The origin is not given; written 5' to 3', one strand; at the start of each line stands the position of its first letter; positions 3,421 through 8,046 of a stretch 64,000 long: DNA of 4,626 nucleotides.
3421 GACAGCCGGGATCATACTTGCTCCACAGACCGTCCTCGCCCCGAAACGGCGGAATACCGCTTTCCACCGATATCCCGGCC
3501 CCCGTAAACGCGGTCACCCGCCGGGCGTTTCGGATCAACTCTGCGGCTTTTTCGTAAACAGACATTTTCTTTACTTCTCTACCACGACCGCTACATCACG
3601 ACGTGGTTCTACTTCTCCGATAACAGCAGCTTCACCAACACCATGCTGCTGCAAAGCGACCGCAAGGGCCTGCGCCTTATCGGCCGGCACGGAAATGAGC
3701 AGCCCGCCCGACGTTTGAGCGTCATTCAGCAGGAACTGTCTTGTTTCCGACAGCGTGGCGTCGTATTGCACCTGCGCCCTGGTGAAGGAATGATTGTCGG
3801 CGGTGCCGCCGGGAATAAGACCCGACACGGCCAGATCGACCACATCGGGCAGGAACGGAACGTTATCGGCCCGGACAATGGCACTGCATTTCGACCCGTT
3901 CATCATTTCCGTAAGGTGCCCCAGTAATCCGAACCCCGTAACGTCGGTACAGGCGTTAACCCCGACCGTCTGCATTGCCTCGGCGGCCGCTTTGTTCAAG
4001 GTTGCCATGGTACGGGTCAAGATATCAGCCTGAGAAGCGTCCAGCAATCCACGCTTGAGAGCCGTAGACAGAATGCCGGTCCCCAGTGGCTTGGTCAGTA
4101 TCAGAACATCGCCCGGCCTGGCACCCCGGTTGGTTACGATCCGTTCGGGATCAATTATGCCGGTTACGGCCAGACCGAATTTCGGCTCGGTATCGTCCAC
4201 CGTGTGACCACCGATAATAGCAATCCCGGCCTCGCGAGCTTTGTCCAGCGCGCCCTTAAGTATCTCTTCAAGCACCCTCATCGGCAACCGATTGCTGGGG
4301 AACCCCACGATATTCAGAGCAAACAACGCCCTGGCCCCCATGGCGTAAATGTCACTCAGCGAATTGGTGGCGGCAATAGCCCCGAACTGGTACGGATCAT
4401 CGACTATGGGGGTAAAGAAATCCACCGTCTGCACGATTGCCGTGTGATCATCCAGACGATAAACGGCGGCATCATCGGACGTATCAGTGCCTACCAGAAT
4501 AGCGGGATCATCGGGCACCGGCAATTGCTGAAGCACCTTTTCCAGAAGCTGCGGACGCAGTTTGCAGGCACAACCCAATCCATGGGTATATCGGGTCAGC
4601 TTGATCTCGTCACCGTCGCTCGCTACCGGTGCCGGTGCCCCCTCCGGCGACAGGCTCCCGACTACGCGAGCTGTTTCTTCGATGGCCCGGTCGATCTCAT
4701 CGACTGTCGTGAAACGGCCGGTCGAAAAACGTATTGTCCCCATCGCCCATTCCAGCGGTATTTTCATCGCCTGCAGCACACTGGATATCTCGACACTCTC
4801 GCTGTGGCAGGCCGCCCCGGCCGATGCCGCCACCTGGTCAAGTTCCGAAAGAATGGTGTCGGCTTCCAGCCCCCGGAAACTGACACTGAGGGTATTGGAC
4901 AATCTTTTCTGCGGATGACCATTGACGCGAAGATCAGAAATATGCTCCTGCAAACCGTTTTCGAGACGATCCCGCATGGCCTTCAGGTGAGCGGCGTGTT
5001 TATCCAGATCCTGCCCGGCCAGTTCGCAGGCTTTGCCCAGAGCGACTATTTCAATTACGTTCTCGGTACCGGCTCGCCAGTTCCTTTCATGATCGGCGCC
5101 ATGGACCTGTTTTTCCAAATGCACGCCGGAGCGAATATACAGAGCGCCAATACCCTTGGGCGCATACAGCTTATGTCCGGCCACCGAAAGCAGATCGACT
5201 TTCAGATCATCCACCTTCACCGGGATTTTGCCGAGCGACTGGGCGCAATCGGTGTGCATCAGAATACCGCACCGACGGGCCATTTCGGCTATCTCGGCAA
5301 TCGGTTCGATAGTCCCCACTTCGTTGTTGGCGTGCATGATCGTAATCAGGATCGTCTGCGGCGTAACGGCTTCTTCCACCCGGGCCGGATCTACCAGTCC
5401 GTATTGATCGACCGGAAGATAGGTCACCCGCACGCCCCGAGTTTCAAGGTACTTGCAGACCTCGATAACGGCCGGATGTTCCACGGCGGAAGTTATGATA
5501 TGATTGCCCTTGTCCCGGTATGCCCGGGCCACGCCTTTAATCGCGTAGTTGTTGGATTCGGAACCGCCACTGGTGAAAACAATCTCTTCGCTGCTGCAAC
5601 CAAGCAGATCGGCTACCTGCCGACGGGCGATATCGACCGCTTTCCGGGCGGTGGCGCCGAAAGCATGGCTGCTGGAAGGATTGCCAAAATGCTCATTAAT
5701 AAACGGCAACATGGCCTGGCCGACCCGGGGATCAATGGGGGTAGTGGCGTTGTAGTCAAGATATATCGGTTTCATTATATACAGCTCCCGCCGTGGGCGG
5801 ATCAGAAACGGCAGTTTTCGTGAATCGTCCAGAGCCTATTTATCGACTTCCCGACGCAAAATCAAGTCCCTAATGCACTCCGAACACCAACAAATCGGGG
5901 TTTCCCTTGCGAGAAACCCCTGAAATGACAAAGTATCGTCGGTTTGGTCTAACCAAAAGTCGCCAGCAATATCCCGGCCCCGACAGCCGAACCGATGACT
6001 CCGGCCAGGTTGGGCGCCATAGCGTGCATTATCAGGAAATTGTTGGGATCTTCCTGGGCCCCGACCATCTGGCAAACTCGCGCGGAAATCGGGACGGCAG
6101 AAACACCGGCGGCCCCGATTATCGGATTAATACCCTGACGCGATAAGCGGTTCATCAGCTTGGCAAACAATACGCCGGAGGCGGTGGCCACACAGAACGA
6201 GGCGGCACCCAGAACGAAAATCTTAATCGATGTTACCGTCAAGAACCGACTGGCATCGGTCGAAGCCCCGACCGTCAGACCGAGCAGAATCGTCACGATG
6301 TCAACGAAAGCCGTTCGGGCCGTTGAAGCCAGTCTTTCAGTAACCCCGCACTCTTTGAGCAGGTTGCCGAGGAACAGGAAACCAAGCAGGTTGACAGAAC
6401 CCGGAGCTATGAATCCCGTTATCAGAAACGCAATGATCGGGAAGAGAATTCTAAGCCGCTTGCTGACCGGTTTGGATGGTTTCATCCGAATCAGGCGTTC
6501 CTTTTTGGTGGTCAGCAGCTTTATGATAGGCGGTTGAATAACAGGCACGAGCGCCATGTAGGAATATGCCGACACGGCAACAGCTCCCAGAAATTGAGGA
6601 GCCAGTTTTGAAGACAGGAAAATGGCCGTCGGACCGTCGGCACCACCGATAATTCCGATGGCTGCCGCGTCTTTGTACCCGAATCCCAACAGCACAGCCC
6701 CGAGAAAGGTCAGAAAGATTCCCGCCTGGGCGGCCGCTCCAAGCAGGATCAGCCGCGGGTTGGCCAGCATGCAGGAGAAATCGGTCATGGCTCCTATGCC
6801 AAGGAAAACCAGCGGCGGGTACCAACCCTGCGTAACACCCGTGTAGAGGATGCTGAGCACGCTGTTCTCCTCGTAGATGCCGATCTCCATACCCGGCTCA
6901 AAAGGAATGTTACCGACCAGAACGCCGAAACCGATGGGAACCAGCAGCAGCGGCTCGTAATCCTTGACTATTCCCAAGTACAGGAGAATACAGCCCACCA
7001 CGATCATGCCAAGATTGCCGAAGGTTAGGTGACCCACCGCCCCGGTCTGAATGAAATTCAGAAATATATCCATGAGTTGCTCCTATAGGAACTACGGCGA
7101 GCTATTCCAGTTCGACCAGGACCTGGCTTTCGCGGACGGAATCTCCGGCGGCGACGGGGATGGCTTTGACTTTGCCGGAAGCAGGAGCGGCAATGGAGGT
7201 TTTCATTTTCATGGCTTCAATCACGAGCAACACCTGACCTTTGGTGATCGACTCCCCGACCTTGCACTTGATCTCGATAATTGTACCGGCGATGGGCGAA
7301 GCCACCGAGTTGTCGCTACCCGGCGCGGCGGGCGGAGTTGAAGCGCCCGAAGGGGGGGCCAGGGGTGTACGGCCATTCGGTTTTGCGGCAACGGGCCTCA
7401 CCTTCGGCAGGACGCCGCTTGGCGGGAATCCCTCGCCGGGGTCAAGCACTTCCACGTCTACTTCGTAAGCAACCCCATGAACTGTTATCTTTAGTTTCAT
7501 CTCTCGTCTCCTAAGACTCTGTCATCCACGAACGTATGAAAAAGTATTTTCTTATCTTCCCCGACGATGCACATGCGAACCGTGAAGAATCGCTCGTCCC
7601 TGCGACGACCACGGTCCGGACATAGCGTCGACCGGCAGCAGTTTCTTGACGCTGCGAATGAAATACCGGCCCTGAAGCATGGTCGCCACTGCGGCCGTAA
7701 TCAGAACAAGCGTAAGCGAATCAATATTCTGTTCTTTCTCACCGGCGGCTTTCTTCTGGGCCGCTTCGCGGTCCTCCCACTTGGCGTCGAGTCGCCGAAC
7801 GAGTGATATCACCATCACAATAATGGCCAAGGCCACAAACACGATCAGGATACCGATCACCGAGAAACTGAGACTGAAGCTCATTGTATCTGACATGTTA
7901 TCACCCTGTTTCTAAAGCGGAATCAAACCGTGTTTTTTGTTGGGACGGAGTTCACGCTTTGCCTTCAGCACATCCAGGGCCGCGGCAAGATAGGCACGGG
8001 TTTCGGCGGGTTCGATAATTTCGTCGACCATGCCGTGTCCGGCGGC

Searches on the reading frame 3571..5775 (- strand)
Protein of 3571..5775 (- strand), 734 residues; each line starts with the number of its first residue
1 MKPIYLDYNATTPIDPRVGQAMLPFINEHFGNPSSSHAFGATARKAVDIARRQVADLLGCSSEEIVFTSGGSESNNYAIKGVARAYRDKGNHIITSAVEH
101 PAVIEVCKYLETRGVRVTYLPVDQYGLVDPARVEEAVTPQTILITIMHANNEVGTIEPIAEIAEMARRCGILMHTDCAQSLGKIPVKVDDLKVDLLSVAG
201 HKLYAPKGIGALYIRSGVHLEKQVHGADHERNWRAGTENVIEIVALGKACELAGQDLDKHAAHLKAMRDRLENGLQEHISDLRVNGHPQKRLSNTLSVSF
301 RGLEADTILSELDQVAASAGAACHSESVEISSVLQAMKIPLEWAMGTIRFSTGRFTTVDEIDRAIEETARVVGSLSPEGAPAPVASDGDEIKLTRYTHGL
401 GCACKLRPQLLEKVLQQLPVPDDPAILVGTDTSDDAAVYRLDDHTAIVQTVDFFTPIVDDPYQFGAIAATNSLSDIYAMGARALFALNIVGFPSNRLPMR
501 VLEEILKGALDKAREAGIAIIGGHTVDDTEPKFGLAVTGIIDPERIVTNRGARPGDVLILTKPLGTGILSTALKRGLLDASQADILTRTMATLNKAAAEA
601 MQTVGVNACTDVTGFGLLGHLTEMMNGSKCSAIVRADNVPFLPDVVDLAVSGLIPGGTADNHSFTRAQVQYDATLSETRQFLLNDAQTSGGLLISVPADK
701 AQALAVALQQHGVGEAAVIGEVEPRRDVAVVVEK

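Call 23: search_protein_families(library=pfam, proteins=[window:3571-5775:-], max_evalue=0.00001)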
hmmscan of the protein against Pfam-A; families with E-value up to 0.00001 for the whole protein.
window:3571-5775:- (734 aa): 5 families
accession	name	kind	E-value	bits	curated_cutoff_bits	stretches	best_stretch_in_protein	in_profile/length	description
PF00266.25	Aminotran_5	-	3.6e-80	270.2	21.5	1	4-363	1-370/371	Aminotransferase class-V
PF00586.29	AIRS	-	1.7e-30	106.1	24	1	434-541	2-112/112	AIR synthase related protein, N-terminal domain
PF02769.27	AIRS_C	-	7.2e-26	91.6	23.1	1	553-732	1-155/156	AIR synthase related protein, C-terminal domain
PF01041.23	DegT_DnrJ_EryC1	-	2.4e-08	34.1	19.8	1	65-182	42-151/360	DegT/DnrJ/EryC1/StrS aminotransferase family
PF01212.27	Beta_elim_lyase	-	3.4e-07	30.3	27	1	52-178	39-170/288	Beta-eliminating lyase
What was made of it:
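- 3571..5775 (-): Second SelD in the same window: a NifS-like cysteine desulfurase / selenocysteine lyase domain fused to a Cys-type SelD (734 aa, motif GLGCACK). Pfam finds Aminotran_5, AIRS and AIRS_C (call 23).
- On NifS-SelD fusion (second gene, 3571-5775 minus strand): Aminotran_5 covers residues 4-363, AIRS 434-541 and AIRS_C 553-732 (call 23).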

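Call 26: search_protein_families(library=ncbifam, proteins=[window:3571-5775:-], max_evalue=0.00001)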
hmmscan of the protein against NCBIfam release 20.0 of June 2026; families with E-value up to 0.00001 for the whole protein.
window:3571-5775:- (734 aa): 40 families (the best 25 are shown)
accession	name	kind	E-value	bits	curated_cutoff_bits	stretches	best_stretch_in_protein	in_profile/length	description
TIGR03402.1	FeS_nifS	equivalog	8.4e-149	495.5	530.75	1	4-374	1-372/379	cysteine desulfurase NifS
NF010611.0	PRK14012.1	equivalog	1.7e-130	435.6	548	1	2-375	5-382/406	IscS subfamily cysteine desulfurase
TIGR02006.1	IscS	equivalog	9.1e-130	433.3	643.2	1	2-375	3-378/402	IscS subfamily cysteine desulfurase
TIGR00476.1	selD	equivalog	4.2e-121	403.9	125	1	392-700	1-310/311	selenide, water dikinase SelD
TIGR03235.1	DNA_S_dndA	equivalog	6.6e-120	400.6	480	1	5-351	1-352/353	cysteine desulfurase DndA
NF002098.0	PRK00943.1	equivalog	1.1e-118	396.1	299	1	389-732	4-344/347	selenide, water dikinase SelD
TIGR03403.1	nifS_epsilon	equivalog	1e-108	363.6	587.7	1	4-372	1-373/382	NifS family cysteine desulfurase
NF002806.0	PRK02948.1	subfamily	4.1e-95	318.9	304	1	4-368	2-368/381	IscS subfamily cysteine desulfurase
NF010705.0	PRK14105.1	equivalog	3.9e-60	203.5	291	1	390-649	5-278/345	selenide, water dikinase SelD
TIGR01977.1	am_tr_V_EF2568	hypoth_equivalog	1.1e-50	172.8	377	1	4-366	1-371/376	cysteine desulfurase family protein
TIGR04369.1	fusion_not_SelD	hypoth_equivalog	3.4e-45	154.4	700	1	400-707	356-692/701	oxidoreductase/SelD-related fusion protein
TIGR01979.1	sufS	subfamily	1.2e-41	143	475.1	1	4-370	20-397/403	SufS family cysteine desulfurase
NF040779.1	Sec_lyase_SclA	exception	1.3e-37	129.6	525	1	4-369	1-374/378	selenocysteine lyase SclA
NF041166.1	f2_encap_cargo1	exception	1.8e-36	126.5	800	1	4-322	247-585/623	family 2A encapsulin nanocompartment cargo protein cysteine desulfurase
NF006791.0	PRK09295.1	equivalog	3.1e-29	102.3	661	1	18-218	39-242/406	cysteine desulfurase SufS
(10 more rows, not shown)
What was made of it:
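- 3571..5775 (-): It scores 403.9 bits against TIGR00476 over residues 392-700 (call 26).
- On NifS-SelD fusion (second gene, 3571-5775 minus strand): TIGR00476 gives 403.9 bits (call 26).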

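Call 38: find_homologous_proteins(query=window:3571-5775:-, max_evalue=1e-50)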
Query window:3571-5775:- (734 aa): 7973 proteins with E <= 1e-50 among 8000 candidates; the best 120 are listed.
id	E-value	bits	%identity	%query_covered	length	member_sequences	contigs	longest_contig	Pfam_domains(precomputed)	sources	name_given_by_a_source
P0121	0.0e+0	1225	74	100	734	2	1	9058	PF00155.28,PF00266.26,PF00586.30,PF01212.28,PF01041.24,PF02769.28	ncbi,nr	ncbi:MAG: selenide, water dikinase SelD [candidate division Zixibacteria bacterium]|nr:selenide, wat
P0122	0.0e+0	1219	74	100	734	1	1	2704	PF00266.26,PF00586.30,PF01212.28,PF01041.24,PF02769.28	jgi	jgi:cysteine desulfurase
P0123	0.0e+0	1213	73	100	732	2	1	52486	PF00155.28,PF00266.26,PF00586.30,PF01212.28,PF01041.24,PF02769.28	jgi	-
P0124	0.0e+0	1202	72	100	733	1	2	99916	PF00266.26,PF00586.30,PF01212.28,PF01041.24,PF02769.28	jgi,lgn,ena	-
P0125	0.0e+0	1201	71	100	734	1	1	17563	PF00266.26,PF00586.30,PF01212.28,PF01041.24,PF02769.28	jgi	jgi:cysteine desulfurase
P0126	0.0e+0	1199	73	100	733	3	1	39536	PF00155.28,PF00266.26,PF00586.30,PF01212.28,PF01041.24,PF02769.28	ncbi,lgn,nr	ncbi:MAG: selenide, water dikinase SelD [candidate division Zixibacteria bacterium]|nr:selenide, wat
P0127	0.0e+0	1195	72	100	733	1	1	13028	PF00266.26,PF00586.30,PF01212.28,PF01041.24,PF02769.28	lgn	-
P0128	0.0e+0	1194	73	100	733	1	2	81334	PF00266.26,PF00586.30,PF01212.28,PF01041.24,PF02769.28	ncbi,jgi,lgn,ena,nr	ncbi:MAG: selenide, water dikinase SelD [candidate division Zixibacteria bacterium HGW-Zixibacteria-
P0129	0.0e+0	1190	73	97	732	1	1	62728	PF00266.26,PF00586.30,PF01212.28,PF01041.24,PF02769.28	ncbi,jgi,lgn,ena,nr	ncbi:MAG: selenide, water dikinase SelD [candidate division Zixibacteria bacterium]|nr:selenide, wat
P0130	0.0e+0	1188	72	99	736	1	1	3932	PF00266.26,PF00586.30,PF01212.28,PF01041.24,PF02769.28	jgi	-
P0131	0.0e+0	1187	72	100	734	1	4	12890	PF00266.26,PF00586.30,PF01212.28,PF01041.24,PF02769.28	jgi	jgi:cysteine desulfurase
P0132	0.0e+0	1187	72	100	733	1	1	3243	PF00155.28,PF00266.26,PF00586.30,PF01212.28,PF01041.24,PF02769.28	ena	-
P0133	0.0e+0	1185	71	100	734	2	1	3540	PF00155.28,PF00266.26,PF00586.30,PF01212.28,PF01041.24,PF02769.28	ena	-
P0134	0.0e+0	1183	73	99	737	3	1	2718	PF00266.26,PF00586.30,PF01212.28,PF01041.24,PF02769.28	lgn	-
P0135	0.0e+0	1182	73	99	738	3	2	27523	PF00266.26,PF00586.30,PF01212.28,PF01041.24,PF02769.28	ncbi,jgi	ncbi:MAG: selenide, water dikinase SelD [bacterium]|jgi:cysteine desulfurase NifS/selenium donor pro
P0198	0.0e+0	1145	70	100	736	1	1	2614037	PF00155.28,PF00266.26,PF00586.30,PF01212.28,PF01041.24,PF02769.28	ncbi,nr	ncbi:MAG: selenide, water dikinase SelD [Candidatus Zixiibacteriota bacterium]|nr:MAG: selenide, wat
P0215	0.0e+0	1139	70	99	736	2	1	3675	PF00266.26,PF00586.30,PF01212.28,PF01053.27,PF01041.24,PF02769.28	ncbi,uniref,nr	ncbi:MAG TPA: selenide, water dikinase SelD [Caldithrix abyssi]|uniref:Selenide, water dikinase n=1 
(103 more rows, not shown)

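Call 41: find_encoding_contigs(protein=P0198, flank=6000, max_places=2)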
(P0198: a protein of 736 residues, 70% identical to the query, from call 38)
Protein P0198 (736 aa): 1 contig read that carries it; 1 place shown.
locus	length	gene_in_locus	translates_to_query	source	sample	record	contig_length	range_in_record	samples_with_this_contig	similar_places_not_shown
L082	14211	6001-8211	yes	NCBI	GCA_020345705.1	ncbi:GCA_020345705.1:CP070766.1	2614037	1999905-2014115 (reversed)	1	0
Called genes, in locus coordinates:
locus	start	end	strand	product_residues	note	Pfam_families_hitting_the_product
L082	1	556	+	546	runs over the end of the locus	PF00990:GGDEF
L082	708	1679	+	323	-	PF02563:Poly_export, PF10531:SLBB (weak), PF22461:SLBB_2, PF10531:SLBB, PF22461:SLBB_2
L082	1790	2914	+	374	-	PF00515:TPR_1 (faint), PF07719:TPR_2 (faint), PF13424:TPR_12 (faint), PF13428:TPR_14 (faint), PF13431:TPR_17 (faint), PF13432:TPR_16 (faint), PF13414:TPR_11 (faint), PF14559:TPR_19 (faint)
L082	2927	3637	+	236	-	PF13614:AAA_31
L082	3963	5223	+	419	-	PF13527:Acetyltransf_9, PF17668:Acetyltransf_17, PF13530:SCP2_2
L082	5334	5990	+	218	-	PF04358:DsrC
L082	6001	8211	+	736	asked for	PF00266:Aminotran_5, PF00155:Aminotran_1_2 (weak), PF01041:DegT_DnrJ_EryC1, PF01212:Beta_elim_lyase, PF00586:AIRS, PF02769:AIRS_C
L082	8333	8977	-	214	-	-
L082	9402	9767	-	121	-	-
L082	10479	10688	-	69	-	PF03459:TOBE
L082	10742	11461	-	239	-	PF00069:Pkinase, PF07714:PK_Tyr_Ser-Thr (faint)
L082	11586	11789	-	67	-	PF20095:DUF6485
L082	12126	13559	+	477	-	PF02310:B12-binding, PF04055:Radical_SAM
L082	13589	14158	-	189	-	PF02525:Flavodoxin_2, PF03358:FMN_red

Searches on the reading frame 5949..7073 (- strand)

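Call 23: search_protein_families(library=pfam, proteins=[window:5949-7073:-], max_evalue=0.00001)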
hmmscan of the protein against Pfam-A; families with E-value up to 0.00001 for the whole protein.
window:5949-7073:- (374 aa): 1 family
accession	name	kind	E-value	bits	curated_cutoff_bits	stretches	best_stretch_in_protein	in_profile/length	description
PF03977.18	OAD_beta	-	1.3e-150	501.8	31.6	1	20-372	2-348/349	Na+-transporting oxaloacetate decarboxylase beta subunit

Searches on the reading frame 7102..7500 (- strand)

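Call 23: search_protein_families(library=pfam, proteins=[window:7102-7500:-], max_evalue=0.00001)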
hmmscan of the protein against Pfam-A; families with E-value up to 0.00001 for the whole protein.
window:7102-7500:- (132 aa): 3 families
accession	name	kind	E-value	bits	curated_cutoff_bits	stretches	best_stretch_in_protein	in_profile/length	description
PF00364.28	Biotin_lipoyl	-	6.4e-18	64.8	22.1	1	66-131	3-73/73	Biotin-requiring enzyme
PF13533.13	Biotin_lipoyl_2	-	1.4e-10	41.1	29.8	0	102-132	2-32/32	Biotin-lipoyl like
PF13437.12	HlyD_3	-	4.7e-07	31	22.2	0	66-96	2-32/106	HlyD family secretion protein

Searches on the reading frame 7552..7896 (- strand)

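Call 23: search_protein_families(library=pfam, proteins=[window:7552-7896:-], max_evalue=0.00001)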
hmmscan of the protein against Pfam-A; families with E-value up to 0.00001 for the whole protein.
window:7552-7896:- (114 aa): 1 family
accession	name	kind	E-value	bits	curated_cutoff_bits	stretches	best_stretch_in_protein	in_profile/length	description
PF04277.18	OAD_gamma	-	8.2e-10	39.7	27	1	8-72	3-74/76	Oxaloacetate decarboxylase, gamma chain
